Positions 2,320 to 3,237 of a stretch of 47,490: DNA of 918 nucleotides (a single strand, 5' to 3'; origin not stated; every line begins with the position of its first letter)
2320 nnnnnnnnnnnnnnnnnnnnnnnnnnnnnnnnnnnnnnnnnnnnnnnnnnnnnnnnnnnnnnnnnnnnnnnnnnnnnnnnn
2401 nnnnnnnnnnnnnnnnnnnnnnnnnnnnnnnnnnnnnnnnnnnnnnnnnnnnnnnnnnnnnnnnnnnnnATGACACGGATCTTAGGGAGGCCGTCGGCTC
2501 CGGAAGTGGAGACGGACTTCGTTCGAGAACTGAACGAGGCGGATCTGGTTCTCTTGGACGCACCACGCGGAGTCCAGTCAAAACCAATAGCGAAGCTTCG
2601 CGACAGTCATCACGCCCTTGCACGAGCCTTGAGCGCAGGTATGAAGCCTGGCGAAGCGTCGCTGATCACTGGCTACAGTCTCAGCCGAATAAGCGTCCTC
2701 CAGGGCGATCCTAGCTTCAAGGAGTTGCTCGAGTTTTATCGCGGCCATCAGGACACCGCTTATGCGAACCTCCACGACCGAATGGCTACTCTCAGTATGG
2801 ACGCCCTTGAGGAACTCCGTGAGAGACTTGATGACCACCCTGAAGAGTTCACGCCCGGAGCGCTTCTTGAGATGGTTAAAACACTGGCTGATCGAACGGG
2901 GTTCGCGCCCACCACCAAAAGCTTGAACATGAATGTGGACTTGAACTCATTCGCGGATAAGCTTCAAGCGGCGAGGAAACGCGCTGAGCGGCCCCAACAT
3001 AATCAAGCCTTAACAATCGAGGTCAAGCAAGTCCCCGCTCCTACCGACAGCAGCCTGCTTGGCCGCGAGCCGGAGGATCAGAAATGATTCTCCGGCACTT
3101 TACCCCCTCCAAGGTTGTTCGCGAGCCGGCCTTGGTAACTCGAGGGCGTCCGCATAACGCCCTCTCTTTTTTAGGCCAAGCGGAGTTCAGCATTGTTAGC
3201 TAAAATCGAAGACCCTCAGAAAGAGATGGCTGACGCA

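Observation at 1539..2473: Translationally coupled Pnk-like P-loop kinase plus HCX5R Cys-phosphatase heading the packaging operon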

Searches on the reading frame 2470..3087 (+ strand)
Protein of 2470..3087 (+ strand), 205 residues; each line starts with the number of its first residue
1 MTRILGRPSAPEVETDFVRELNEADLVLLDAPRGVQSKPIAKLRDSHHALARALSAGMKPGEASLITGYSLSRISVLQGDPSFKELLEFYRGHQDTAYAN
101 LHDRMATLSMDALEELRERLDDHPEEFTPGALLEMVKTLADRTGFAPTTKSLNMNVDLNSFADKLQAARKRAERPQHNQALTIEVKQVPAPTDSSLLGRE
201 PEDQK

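Call 3: search_protein_families(library=pfam, proteins=[window:2470-3087:+], max_evalue=1)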
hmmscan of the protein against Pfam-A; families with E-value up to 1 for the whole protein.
window:2470-3087:+ (205 aa): 1 family
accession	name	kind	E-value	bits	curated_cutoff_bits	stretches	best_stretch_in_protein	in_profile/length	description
PF23576.2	SEN1_barrel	-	0.16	12.5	27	1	19-65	34-75/101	Helicase SEN1 beta-barrel domain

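Call 4: search_protein_families(library=phrogs, proteins=[window:2470-3087:+], max_evalue=0.1)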
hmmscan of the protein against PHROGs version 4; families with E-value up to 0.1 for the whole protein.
window:2470-3087:+ (205 aa): 0 families

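Call 5: search_protein_families(library=ncbifam, proteins=[window:2470-3087:+], max_evalue=1)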
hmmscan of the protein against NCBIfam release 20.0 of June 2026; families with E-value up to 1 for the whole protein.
window:2470-3087:+ (205 aa): 0 families

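Call 49: search_protein_families(library=padloc, proteins=[window:2470-3087:+], max_evalue=0.01)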
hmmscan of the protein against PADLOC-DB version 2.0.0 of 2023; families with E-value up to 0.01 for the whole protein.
window:2470-3087:+ (205 aa): 0 families

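Call 57: find_homologous_proteins(query=window:2470-3087:+)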
Query window:2470-3087:+ (205 aa): 121 proteins with E <= 0.001 among 1733 candidates; the best 120 are listed.
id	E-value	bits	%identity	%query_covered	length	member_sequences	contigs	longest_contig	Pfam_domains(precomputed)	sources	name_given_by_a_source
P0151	1.6e-127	441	100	100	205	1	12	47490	-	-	-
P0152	4.4e-127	439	100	100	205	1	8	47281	-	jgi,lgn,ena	jgi:hypothetical protein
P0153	3.6e-126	436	100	99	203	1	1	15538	-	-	-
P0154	2.5e-112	391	92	100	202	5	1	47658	-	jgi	jgi:hypothetical protein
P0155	1.4e-85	304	83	81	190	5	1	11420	-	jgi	-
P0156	2.8e-84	300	89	75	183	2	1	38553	-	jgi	-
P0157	6.7e-80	286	78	84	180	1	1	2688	-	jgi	jgi:hypothetical protein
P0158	1.7e-79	284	85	73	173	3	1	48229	-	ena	-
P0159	4.9e-76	273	77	82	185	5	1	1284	-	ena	-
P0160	8.5e-74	266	86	71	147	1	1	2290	-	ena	-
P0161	1.5e-56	209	78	63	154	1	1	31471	-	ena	-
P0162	7.2e-53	197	58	89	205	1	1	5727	-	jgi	jgi:hypothetical protein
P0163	9.5e-53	197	58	83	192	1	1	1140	-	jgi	jgi:hypothetical protein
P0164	2.6e-52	196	55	84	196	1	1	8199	-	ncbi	-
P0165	7.1e-51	191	54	87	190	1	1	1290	-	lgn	-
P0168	2.0e-49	186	57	84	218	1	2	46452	-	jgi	jgi:hypothetical protein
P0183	4.2e-44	169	52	83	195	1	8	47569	-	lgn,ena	-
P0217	3.9e-36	143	49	80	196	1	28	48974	-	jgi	jgi:hypothetical protein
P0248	1.9e-32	131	46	74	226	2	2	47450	-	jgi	jgi:hypothetical protein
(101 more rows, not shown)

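Call 60: search_solved_structures(query=A5, max_evalue=10, show_alignments=2)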
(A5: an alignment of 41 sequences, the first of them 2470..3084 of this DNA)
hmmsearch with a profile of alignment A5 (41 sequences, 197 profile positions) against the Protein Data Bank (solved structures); distinct sequences matched with E-value up to 10: 19.
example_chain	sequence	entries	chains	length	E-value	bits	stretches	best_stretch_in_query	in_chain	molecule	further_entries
5djo_A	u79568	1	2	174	0.053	16.2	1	80-115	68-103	Kinesin-like protein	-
21di_E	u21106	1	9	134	0.26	14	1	52-79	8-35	Pam5 small terminase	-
2jjm_A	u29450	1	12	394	0.31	13.7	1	53-106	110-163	GLYCOSYL TRANSFERASE, GROUP 1 FAMILY PROTEIN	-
3mbo_A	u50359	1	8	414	0.35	13.5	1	53-106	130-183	Glycosyltransferase, group 1 family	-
8p2k_BK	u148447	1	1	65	0.36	13.5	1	82-103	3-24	Glucose-6-phosphate isomerase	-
5d00_A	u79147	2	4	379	0.41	13.3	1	54-105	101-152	N-acetyl-alpha-D-glucosaminyl L-malate synthase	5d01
2vcf_X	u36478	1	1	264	1.4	11.6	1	83-115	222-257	ASCORBATE PEROXIDASE FROM SOYBEAN CYTOSOL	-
3zch_A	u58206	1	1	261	2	11.1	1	83-115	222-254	ASCORBATE PEROXIDASE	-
2ggn_X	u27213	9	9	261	2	11.1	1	83-115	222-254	cytosolic ascorbate peroxidase 1 | ASCORBATE PEROXIDASE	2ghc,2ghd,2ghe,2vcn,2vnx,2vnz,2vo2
3zcy_A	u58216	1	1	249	2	11.1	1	83-115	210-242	ASCORBATE PEROXIDASE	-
3zcg_A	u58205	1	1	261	2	11.1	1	83-115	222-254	ASCORBATE PEROXIDASE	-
2y6b_A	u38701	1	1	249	2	11.1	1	83-115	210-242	ASCORBATE PEROXIDASE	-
2cl4_X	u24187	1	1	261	2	11.1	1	83-115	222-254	ASCORBATE PEROXIDASE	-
2xi6_A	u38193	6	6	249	2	11.1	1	83-115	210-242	ASCORBATE PEROXIDASE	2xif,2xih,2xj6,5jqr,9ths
2y6a_A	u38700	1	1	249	2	11.1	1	83-115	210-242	ASCORBATE PEROXIDASE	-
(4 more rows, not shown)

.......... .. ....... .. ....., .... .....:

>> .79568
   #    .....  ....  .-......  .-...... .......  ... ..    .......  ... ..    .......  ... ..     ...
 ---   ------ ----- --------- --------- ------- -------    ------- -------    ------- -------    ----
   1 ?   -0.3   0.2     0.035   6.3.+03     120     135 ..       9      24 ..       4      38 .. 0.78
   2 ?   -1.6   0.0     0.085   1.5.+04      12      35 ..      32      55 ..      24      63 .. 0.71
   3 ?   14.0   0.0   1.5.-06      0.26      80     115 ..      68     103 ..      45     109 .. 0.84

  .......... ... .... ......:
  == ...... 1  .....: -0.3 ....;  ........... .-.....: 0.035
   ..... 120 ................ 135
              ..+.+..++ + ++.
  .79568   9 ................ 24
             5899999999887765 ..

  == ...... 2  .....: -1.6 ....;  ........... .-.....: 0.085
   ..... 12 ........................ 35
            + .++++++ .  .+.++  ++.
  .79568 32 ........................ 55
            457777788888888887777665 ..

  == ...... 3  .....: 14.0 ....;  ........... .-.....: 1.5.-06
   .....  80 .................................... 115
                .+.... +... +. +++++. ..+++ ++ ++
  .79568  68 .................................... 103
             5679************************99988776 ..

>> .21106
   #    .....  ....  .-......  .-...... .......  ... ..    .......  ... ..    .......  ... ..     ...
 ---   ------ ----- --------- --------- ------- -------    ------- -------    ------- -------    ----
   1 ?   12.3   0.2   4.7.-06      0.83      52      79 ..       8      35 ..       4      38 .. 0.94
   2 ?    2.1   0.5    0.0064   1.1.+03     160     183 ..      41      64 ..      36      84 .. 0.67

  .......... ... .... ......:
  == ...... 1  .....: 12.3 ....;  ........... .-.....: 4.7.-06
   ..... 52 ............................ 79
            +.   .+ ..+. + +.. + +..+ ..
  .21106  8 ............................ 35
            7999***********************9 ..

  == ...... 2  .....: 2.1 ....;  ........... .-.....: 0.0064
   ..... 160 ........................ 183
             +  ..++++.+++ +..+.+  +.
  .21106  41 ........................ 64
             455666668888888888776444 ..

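Call 61: search_protein_families(library=phrogs, alignment_id=A5, max_evalue=0.01)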
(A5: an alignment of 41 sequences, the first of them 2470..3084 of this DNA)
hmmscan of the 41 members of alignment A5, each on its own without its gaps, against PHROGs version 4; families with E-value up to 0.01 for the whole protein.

A. member 1, window:2470-3084:+ (205 aa): 0 families

B. families by the number of members that match (of 41 scanned): 3 families
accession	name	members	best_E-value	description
phrog_32222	-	9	5.6e-06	-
phrog_16503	-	2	0.0037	terminase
phrog_11704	-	1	0.0047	transposase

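Call 88: find_related_loci(query=A5, collection=viral_contigs, flank=5000)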
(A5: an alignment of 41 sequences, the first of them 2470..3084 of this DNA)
Query A5 (205 aa) in viral_contigs; peptide patterns used: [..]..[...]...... (x = any residue, [..] = any of these).
102 stretches matched a pattern; 85 encode a relative of the query (tblastn E <= 1e-3); the best 80 are kept; 80 distinct loci.
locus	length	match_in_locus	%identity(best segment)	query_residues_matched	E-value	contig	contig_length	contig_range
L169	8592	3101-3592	86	1-165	3e-84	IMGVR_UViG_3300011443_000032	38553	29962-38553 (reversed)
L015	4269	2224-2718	83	1-166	8e-82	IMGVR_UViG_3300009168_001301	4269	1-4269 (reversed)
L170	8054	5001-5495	83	1-166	1e-81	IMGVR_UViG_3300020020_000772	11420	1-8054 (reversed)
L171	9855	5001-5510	55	1-172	1e-57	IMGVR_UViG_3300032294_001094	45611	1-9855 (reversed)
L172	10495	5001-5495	53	6-172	5e-56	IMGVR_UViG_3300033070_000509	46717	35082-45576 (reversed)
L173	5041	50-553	49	1-171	6e-49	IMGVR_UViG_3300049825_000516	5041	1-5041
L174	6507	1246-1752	50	3-173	1e-48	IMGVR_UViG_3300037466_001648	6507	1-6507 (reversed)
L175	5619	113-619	49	1-172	2e-48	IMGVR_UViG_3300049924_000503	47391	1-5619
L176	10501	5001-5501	49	1-171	9e-48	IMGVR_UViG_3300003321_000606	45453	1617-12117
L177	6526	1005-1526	48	3-184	1e-47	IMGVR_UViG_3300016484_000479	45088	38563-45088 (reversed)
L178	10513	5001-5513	47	1-173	3e-47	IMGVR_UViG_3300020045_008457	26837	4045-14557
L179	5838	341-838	52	3-171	1e-46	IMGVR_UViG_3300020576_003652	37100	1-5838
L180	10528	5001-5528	46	1-171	3e-46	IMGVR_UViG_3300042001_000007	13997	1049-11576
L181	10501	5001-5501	46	3-171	2e-45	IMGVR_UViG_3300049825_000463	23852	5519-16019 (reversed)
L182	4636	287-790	45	3-172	3e-44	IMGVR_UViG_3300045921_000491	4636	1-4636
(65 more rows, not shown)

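Call 93: find_encoding_contigs(protein=P0168, flank=4000, max_places=1)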
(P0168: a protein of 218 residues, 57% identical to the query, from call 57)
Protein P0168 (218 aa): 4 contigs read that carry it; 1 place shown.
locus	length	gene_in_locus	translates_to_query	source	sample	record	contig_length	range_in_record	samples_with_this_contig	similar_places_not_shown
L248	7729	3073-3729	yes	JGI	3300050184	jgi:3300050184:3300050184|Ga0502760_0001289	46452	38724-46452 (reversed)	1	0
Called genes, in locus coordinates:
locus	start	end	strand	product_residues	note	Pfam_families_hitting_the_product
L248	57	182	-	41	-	-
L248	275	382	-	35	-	-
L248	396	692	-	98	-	PF20135:DUF6525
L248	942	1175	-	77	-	-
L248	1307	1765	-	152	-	-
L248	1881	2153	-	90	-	-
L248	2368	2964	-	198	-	-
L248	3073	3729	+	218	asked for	-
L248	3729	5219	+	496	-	-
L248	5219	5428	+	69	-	-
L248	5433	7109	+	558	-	PF12236:Head-tail_con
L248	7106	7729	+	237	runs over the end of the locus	-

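Call 94: find_encoding_contigs(protein=P0183, flank=4000, max_places=1)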
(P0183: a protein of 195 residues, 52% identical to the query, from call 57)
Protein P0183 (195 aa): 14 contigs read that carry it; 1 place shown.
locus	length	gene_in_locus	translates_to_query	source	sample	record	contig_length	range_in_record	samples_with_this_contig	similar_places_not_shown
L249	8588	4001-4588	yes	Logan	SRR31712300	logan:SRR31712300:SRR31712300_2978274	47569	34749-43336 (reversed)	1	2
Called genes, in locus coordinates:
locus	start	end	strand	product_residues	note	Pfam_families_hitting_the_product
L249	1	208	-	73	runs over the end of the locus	-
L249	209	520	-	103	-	PF19698:DUF6197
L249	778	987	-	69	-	-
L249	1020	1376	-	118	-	-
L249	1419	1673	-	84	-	-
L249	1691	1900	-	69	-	-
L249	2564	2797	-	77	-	-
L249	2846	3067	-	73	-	-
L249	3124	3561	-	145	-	-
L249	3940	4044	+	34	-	-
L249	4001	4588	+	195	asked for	-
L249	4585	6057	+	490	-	-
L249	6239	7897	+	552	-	PF12236:Head-tail_con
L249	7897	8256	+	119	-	PF25181:Phage_Bbp19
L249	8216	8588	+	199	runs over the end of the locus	-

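Call 95: find_encoding_contigs(protein=P0217, flank=4000, max_places=1)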
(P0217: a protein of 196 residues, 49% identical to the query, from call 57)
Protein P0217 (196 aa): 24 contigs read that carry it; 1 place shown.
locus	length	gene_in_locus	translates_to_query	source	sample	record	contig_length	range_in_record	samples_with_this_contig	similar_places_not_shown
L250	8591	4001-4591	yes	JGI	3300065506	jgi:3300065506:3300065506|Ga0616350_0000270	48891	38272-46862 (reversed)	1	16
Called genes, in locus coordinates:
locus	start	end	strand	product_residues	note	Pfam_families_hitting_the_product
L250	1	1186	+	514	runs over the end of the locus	-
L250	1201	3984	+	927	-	PF13229:Beta_helix (faint)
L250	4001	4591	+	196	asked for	-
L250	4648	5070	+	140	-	-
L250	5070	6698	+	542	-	-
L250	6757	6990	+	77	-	-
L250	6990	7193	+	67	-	-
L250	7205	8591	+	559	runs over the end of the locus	PF12236:Head-tail_con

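Call 96: find_encoding_contigs(protein=P0248, flank=4000, max_places=1)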
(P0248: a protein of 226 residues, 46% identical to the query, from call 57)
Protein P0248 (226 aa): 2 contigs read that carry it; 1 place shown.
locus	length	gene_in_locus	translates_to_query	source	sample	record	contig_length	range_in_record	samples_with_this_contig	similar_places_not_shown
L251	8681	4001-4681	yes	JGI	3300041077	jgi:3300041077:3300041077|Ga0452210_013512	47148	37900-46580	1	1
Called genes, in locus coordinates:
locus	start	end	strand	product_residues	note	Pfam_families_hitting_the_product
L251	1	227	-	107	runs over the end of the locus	-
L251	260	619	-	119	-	-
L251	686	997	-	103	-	-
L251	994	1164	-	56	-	-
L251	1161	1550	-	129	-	-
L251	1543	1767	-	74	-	-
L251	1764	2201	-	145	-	PF10263:SprT-like (weak)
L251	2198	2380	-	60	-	-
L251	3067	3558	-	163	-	-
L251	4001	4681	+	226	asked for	-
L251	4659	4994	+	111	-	-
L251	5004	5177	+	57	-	-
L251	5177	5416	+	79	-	-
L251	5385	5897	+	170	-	-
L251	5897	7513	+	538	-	-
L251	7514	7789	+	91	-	-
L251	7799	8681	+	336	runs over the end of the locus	-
